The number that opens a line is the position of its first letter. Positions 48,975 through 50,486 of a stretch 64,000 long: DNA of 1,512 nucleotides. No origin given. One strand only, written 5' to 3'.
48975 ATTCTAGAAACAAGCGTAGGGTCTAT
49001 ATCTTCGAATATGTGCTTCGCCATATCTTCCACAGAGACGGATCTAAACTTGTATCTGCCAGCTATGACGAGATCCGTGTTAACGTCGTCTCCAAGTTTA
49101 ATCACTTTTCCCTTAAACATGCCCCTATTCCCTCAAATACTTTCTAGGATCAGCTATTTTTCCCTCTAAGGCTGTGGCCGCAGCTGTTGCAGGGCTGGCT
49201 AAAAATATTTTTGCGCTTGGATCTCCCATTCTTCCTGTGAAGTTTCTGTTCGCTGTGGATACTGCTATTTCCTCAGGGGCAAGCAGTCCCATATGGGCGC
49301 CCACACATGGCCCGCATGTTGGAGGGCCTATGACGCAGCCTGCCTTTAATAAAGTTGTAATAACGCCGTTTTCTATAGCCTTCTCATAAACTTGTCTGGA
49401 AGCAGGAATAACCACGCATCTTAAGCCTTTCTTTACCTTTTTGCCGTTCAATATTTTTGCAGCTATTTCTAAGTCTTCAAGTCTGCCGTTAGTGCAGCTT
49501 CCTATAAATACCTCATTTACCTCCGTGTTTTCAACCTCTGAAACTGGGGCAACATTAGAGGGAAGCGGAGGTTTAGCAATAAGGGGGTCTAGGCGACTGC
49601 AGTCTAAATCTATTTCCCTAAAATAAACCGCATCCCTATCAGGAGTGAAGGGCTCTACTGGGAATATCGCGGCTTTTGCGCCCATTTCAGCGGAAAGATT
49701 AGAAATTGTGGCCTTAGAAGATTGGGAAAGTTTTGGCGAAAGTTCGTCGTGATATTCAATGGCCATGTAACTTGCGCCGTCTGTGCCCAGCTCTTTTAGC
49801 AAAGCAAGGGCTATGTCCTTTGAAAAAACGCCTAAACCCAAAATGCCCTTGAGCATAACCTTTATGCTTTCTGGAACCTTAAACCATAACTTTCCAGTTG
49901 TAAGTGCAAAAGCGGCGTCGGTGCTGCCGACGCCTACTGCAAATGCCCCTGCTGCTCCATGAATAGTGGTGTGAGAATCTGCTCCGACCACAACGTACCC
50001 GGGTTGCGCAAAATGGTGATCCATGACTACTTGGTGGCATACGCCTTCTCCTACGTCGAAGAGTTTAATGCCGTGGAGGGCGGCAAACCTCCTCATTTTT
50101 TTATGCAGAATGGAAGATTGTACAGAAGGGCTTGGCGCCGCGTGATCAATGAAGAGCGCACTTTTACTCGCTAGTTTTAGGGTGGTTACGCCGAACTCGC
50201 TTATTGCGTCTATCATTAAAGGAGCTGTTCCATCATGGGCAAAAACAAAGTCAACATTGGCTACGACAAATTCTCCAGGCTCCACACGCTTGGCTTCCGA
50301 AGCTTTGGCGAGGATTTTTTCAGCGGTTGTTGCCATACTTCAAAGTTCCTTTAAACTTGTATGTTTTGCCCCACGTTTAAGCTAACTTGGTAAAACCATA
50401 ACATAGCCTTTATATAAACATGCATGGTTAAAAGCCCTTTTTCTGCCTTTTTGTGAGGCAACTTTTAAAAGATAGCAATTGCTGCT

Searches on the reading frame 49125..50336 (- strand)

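Call 83: search_protein_families(library=pfam, proteins=[window:49125-50336:-], max_evalue=0.00001)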
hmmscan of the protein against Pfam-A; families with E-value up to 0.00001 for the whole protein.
window:49125-50336:- (403 aa): 1 family
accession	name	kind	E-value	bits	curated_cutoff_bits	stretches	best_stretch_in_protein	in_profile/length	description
PF00330.25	Aconitase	-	9.2e-86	289.1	28.7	2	7-228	2-237/463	Aconitase family (aconitate hydratase)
